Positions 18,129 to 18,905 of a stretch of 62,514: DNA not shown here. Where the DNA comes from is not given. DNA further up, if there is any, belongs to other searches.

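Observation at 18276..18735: Circularly permuted M23/LytM peptidase downstream of ftsEX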

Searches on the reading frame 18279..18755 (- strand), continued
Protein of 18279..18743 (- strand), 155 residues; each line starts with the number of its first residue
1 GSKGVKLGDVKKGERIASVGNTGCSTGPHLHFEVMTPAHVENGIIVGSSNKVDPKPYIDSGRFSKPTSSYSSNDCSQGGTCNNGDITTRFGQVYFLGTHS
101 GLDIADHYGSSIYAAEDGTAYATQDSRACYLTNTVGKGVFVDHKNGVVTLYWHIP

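Call 47: list_cluster_members(proteins=[P0244, P0248, P0249, P0268, P0270, P0271, P0272, P0275, P0289, P0310])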
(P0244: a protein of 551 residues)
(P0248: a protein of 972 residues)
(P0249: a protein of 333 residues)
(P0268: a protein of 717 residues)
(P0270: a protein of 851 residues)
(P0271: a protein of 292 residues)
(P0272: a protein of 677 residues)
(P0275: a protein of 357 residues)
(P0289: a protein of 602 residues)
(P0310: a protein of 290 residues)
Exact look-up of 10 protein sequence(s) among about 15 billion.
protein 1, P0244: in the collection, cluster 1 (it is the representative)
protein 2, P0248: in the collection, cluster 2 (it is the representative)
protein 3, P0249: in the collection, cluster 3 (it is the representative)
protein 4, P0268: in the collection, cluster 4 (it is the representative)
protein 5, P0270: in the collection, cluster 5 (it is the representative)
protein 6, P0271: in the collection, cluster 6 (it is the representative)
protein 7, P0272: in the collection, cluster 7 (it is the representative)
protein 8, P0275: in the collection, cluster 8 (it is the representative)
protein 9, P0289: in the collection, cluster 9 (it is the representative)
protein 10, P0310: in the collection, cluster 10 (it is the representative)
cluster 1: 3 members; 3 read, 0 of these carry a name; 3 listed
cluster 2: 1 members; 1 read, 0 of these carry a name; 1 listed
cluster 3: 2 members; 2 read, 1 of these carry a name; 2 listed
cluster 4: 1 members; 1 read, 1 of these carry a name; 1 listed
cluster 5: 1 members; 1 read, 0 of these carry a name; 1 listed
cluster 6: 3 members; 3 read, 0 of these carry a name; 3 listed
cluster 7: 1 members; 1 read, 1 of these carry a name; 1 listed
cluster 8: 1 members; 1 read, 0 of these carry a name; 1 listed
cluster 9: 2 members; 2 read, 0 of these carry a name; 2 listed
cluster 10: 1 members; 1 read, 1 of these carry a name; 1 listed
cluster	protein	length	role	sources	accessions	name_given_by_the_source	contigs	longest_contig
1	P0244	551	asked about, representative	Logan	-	-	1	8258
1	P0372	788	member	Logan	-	-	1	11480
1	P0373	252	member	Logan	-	-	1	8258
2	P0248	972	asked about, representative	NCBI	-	-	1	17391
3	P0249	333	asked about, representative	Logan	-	-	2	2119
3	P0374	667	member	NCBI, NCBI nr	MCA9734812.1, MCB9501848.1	MAG: peptidoglycan DD-metalloendopeptidase family protein [Deferribacteres bacterium] | peptidoglycan DD-metalloendopeptidase family protein [candidate division KSB1 bacterium]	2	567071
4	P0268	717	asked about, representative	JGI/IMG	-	murein DD-endopeptidase MepM/ murein hydrolase activator NlpD/beta-lactamase regulating ...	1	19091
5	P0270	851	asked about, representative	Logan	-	-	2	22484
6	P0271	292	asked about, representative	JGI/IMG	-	-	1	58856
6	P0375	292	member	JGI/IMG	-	-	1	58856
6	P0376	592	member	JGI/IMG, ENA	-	-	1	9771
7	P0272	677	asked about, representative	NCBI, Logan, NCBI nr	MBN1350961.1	peptidoglycan DD-metalloendopeptidase family protein [candidate division KSB1 bacterium]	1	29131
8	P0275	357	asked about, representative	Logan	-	-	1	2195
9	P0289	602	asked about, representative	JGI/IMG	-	-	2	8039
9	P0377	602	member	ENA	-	-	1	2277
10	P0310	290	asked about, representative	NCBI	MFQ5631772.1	MAG: M23 family metallopeptidase [bacterium]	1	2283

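Call 50: fold_search(model_id=the predicted structure, library=viral)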
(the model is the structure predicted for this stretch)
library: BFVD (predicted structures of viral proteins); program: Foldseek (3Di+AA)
matches with E <= 10: 98; with E <= 0.001: 1
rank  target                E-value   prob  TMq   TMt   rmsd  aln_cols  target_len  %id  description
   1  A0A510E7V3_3          1.6e-04  1.00  0.48  0.08   6.2       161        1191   17  (no name in the UniProt tables at hand)
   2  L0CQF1                5.4e-02  0.60  0.36  0.08   9.4       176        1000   15  Internal virion protein [Synechococcus phage P60]
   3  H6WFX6                1.1e-01  0.92  0.45  0.09   5.7       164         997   17  Virion structural protein and packaging [Cyanophage S-TIM5]
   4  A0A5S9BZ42            1.3e+00  0.08  0.14  0.12   3.9        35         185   23  Uncharacterized protein [Tenacibaculum phage PTm1]
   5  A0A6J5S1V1            1.3e+00  0.01  0.15  0.07  25.1       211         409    9  Major capsid protein Gp5 [uncultured Caudovirales phage]
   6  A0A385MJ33            1.4e+00  0.01  0.11  0.11  15.6       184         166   12  (no name in the UniProt tables at hand)
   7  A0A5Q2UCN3            1.8e+00  0.01  0.14  0.05  17.4       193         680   10  (no name in the UniProt tables at hand)
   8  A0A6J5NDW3            1.8e+00  0.01  0.13  0.06  24.8       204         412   10  Major capsid protein Gp5 [uncultured Caudovirales phage]
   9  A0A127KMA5            1.9e+00  0.01  0.10  0.07  18.8       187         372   13  Neck protein [Cyanophage S-RIM32]
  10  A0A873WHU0            1.9e+00  0.01  0.10  0.04  20.5       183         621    7  Uncharacterized protein [Providencia phage PSTCR5]
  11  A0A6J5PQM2            2.0e+00  0.02  0.13  0.12  15.0       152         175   10  Uncharacterized protein [uncultured Caudovirales phage]
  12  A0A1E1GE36            2.4e+00  0.01  0.17  0.03  17.4       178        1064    8  (no name in the UniProt tables at hand)
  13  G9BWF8                2.4e+00  0.01  0.13  0.11  22.2       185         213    7  (no name in the UniProt tables at hand)
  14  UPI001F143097         2.5e+00  0.04  0.22  0.18  12.4       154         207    9  (no name look-up for this kind of identifier)
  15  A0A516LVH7            2.5e+00  0.02  0.15  0.09  14.8       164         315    9  (no name in the UniProt tables at hand)
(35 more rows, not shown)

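Call 61: find_related_loci(query=A5, collection=metagenome_contigs, flank=3500)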
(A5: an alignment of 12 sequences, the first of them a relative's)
Query A5 (436 aa) in metagenome_contigs; peptide patterns used: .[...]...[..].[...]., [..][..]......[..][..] (x = any residue, [..] = any of these).
600 stretches matched a pattern (row limit reached: there are more); 335 encode a relative of the query (tblastn E <= 1e-3); the best 80 are kept; 80 distinct loci.
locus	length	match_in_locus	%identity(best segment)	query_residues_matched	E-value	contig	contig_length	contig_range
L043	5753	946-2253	99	1-436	0e+0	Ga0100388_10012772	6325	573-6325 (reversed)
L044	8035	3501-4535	37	59-436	5e-61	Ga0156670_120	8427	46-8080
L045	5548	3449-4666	33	5-436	7e-61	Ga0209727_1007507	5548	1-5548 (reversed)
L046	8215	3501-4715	33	1-436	2e-60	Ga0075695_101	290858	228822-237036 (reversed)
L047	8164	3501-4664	34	7-436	1e-57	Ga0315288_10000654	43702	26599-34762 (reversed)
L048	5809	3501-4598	36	44-436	2e-55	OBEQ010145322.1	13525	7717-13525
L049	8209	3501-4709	34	8-436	7e-54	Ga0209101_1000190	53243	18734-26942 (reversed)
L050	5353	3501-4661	33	5-436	1e-51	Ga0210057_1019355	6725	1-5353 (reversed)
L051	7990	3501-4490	34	53-435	7e-50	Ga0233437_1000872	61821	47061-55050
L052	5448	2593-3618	35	62-436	5e-50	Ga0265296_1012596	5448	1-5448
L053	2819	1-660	38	208-436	8e-36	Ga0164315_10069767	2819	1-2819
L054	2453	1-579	37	223-436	8e-31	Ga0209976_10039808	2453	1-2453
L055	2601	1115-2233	29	8-435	1e-29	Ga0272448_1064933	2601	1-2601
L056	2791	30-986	26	94-435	2e-18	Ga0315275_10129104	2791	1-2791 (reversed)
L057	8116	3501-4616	25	38-436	7e-17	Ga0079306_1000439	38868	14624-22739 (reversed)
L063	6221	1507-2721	25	7-324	7e-14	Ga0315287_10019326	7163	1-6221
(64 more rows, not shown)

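Call 69: find_homologous_proteins(query=L063:1492-2721:+, max_evalue=1e-20)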
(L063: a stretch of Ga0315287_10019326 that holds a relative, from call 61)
Query L063:1492-2721:+ (410 aa): 1712 proteins with E <= 1e-20 among 8000 candidates; the best 120 are listed.
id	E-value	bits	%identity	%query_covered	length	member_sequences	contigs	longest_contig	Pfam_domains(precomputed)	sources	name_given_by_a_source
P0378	2.9e-224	762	83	99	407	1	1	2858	PF01551.30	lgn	-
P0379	2.2e-217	740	81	99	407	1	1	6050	PF01551.30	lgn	-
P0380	1.7e-212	723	81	99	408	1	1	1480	PF14932.12,PF01551.30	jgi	jgi:murein DD-endopeptidase MepM/ murein hydrolase activator NlpD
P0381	6.9e-206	702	79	95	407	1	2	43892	PF01551.30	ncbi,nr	ncbi:peptidoglycan DD-metalloendopeptidase family protein [Patescibacteria group bacterium]|nr:pepti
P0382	2.3e-204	697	78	97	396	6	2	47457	PF01551.30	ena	-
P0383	2.8e-203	693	77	99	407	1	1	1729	PF01551.30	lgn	-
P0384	2.9e-203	693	77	95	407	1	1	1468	PF01551.30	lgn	-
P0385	1.4e-199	681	75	99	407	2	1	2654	PF01551.30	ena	-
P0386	1.5e-198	678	75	99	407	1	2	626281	PF01551.30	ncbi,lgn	-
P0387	8.3e-198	675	74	99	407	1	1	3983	PF01551.30,PF24161.2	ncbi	-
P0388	6.4e-197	672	75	99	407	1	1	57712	PF01551.30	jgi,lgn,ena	-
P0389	1.4e-195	668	75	97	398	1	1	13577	PF01551.30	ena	-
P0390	2.3e-195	667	74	97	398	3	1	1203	PF14932.12,PF01551.30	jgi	-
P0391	2.0e-194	664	73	99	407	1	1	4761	PF01551.30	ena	-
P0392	2.6e-194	664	73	99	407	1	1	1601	PF01551.30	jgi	-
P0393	2.3e-193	660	74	99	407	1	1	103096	PF01551.30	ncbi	ncbi:MAG: peptidoglycan DD-metalloendopeptidase family protein [Patescibacteria group bacterium]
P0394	4.4e-193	660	73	95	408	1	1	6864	PF01551.30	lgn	-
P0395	2.3e-192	657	73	99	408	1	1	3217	PF01551.30,PF24161.2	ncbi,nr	ncbi:MAG: peptidoglycan DD-metalloendopeptidase family protein [Candidatus Portnoybacteria bacterium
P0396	1.7e-190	651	71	99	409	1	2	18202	PF14932.12,PF01551.30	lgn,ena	-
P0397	3.3e-190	650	75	95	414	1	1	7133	PF01551.30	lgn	-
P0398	1.2e-187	642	71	99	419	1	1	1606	PF01551.30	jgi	-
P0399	3.5e-186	637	71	95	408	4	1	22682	PF01551.30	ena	-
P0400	1.8e-185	635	69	99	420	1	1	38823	PF14932.12,PF01551.30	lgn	-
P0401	2.2e-184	631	74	93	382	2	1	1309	PF01551.30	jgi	jgi:murein DD-endopeptidase MepM/ murein hydrolase activator NlpD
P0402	2.2e-183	628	69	99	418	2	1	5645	PF01551.30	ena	-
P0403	2.5e-178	611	67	99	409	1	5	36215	PF01551.30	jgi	jgi:murein DD-endopeptidase MepM/ murein hydrolase activator NlpD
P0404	2.7e-176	604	68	95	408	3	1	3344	PF01551.30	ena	-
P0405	3.6e-175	601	70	93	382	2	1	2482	PF01551.30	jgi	-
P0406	2.1e-173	595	65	94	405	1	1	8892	PF01551.30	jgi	jgi:murein DD-endopeptidase MepM/ murein hydrolase activator NlpD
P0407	4.0e-173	594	64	96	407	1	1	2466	PF01551.30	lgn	-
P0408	7.0e-173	593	65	94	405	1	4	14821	PF01551.30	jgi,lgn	jgi:murein DD-endopeptidase MepM/ murein hydrolase activator NlpD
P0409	9.9e-173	593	65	94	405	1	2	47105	PF14932.12,PF01551.30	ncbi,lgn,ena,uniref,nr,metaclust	ncbi:MAG: hypothetical protein A2V69_00930 [Candidatus Portnoybacteria bacterium RBG_13_40_8]|uniref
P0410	1.6e-172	592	64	96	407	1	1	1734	PF01551.30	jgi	-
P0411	2.5e-172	591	64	95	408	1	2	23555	PF14932.12,PF01551.30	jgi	-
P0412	1.1e-171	589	64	99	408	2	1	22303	PF01551.30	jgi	-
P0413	1.8e-171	588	65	94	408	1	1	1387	PF14932.12,PF01551.30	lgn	-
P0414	3.4e-171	588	64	94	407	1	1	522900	PF01551.30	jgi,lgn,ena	-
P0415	4.5e-171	587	62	99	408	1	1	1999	PF01551.30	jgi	-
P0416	4.9e-171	587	64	96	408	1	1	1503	PF01551.30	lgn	-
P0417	1.3e-170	586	63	96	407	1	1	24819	PF01551.30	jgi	jgi:murein DD-endopeptidase MepM/ murein hydrolase activator NlpD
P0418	1.5e-170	585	64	99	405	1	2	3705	PF01551.30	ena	-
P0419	2.3e-170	585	62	99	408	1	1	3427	PF14932.12,PF01551.30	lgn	-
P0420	3.6e-170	584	62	99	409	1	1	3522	PF14932.12,PF01551.30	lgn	-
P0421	6.7e-170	583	62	99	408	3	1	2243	PF01551.30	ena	-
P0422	7.2e-170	583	64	99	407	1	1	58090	PF01551.30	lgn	-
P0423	7.5e-170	583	66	94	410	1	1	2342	PF01551.30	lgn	-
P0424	1.2e-169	583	65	95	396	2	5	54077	PF01551.30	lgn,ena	-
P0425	1.6e-169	582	63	96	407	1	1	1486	PF01551.30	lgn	-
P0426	8.8e-169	580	64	99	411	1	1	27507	PF01551.30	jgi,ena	-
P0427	1.3e-168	579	63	97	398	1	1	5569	PF01551.30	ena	-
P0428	5.5e-168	577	63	99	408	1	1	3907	PF01551.30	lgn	-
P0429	1.7e-167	575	63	97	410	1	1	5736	PF01551.30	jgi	jgi:murein DD-endopeptidase MepM/ murein hydrolase activator NlpD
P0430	1.9e-167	575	63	97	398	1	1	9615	PF01551.30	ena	-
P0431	2.2e-167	575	63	96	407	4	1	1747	PF01551.30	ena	-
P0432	2.2e-167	575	61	99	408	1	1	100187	PF14932.12,PF01551.30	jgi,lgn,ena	-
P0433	3.5e-167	574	63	95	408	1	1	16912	PF01551.30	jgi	jgi:murein DD-endopeptidase MepM/ murein hydrolase activator NlpD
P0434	5.0e-167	574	62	99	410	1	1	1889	PF01551.30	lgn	-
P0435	7.0e-167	573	62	99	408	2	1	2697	PF14932.12,PF01551.30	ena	-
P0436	7.9e-167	573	62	99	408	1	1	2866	PF14932.12,PF01551.30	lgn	-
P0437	9.1e-167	573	62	96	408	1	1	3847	PF14932.12,PF01551.30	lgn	-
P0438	2.1e-166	572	62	96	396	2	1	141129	PF14932.12,PF01551.30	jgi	jgi:murein DD-endopeptidase MepM/ murein hydrolase activator NlpD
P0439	2.3e-166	572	61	99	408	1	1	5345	PF01551.30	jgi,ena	-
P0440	2.9e-166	571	64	94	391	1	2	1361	PF01551.30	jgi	jgi:murein DD-endopeptidase MepM/ murein hydrolase activator NlpD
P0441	4.1e-166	571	60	99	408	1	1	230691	PF01551.30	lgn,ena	-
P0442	7.0e-166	570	61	99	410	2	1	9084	PF14932.12,PF01551.30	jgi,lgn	jgi:murein DD-endopeptidase MepM/ murein hydrolase activator NlpD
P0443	7.9e-166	570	60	99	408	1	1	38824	PF01551.30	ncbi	-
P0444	9.6e-166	570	60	99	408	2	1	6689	PF01551.30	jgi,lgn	jgi:murein DD-endopeptidase MepM/ murein hydrolase activator NlpD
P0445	2.0e-165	569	61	99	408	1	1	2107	PF01551.30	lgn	-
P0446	3.2e-165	568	60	99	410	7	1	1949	PF01551.30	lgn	-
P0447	6.9e-165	567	64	94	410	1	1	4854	PF01551.30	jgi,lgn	jgi:murein DD-endopeptidase MepM/ murein hydrolase activator NlpD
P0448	7.3e-165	567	63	94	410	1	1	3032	PF01551.30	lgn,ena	-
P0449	1.5e-164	566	62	99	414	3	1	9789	PF01551.30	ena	-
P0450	2.5e-164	565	64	94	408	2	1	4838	PF01551.30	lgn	-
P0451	2.2e-163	562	59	99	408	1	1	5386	PF14932.12,PF01551.30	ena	-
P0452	1.3e-162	559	60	99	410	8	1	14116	PF01551.30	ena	-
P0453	1.6e-162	559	60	99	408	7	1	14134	PF14932.12,PF01551.30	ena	-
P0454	2.3e-162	559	61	99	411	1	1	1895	PF01551.30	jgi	-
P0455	6.0e-162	557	62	94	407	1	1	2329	PF14932.12,PF01551.30,PF08614.17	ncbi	-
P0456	7.1e-162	557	60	99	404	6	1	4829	PF14932.12,PF01551.30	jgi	jgi:murein DD-endopeptidase MepM/ murein hydrolase activator NlpD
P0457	2.8e-161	555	60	98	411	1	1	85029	PF01551.30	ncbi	-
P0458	2.2e-160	552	62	94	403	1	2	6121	PF01551.30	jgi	-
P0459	1.0e-159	550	62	94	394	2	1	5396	PF01551.30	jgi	-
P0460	4.2e-159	548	61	94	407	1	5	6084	PF14932.12,PF01551.30,PF08614.17,PF24161.2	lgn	-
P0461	5.8e-158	544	61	94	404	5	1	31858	PF01551.30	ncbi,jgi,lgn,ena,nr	ncbi:peptidoglycan DD-metalloendopeptidase family protein [Patescibacteria group bacterium]|nr:pepti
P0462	5.2e-155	534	61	94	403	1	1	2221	PF01551.30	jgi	-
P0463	5.7e-155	534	60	94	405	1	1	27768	PF01551.30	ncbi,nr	ncbi:MAG: peptidoglycan DD-metalloendopeptidase family protein [Candidatus Portnoybacteria bacterium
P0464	1.6e-154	533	58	99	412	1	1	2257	PF01551.30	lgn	-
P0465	2.7e-153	529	60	94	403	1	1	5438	PF01551.30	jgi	-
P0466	4.6e-153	528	58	98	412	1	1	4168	PF01551.30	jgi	jgi:murein DD-endopeptidase MepM/ murein hydrolase activator NlpD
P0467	5.8e-152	524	57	99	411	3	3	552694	PF01551.30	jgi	-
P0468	5.3e-140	485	54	99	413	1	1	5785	PF01551.30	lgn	-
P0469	2.8e-139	483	55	94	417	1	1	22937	PF01551.30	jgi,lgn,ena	-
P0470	3.1e-139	482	54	100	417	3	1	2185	PF01551.30,PF08614.17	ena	-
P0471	3.2e-139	482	54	99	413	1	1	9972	PF01551.30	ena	-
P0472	3.2e-138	479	54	99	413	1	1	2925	PF01551.30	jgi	-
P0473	3.7e-138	479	53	99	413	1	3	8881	PF01551.30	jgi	-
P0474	6.1e-138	478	52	99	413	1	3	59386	PF01551.30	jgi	-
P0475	8.0e-138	478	55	96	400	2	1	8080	PF01551.30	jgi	-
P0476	9.0e-138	478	53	99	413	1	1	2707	PF01551.30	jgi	jgi:murein DD-endopeptidase MepM/ murein hydrolase activator NlpD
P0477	2.0e-137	476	53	100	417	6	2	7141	PF01551.30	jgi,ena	-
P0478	2.2e-137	476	54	99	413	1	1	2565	PF01551.30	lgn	-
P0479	1.5e-136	474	53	100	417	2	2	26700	PF01551.30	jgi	-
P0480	2.0e-136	473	54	95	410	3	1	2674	PF01551.30,PF24161.2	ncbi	-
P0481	2.8e-136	473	52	99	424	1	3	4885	PF01551.30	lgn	-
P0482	4.0e-136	472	55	95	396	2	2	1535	PF01551.30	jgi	-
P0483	4.9e-136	472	53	98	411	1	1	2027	PF01551.30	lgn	-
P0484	9.6e-136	471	54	98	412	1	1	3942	PF01551.30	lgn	-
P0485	1.0e-135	471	53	100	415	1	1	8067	PF01551.30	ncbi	-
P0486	1.8e-135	470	54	95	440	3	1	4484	PF01551.30,PF08614.17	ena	-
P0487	4.1e-134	466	52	99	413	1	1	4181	PF01551.30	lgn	-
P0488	4.5e-134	465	53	99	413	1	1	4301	PF01551.30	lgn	-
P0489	1.5e-133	464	51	99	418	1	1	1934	PF01551.30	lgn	-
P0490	3.5e-133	462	51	100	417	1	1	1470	PF01551.30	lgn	-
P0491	3.8e-133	462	53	97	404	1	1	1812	PF01551.30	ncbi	-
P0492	5.8e-133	462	53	99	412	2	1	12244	PF01551.30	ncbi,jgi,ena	-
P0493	6.1e-133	462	52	99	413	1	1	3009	PF01551.30,PF06008.20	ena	-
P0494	6.3e-133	462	53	99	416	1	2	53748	PF01551.30,PF08614.17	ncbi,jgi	-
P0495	6.4e-133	462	53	99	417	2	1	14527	PF01551.30,PF24161.2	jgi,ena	-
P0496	4.0e-132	459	52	98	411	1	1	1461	PF01551.30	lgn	-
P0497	1.9e-131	457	53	95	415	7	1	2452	PF01551.30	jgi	-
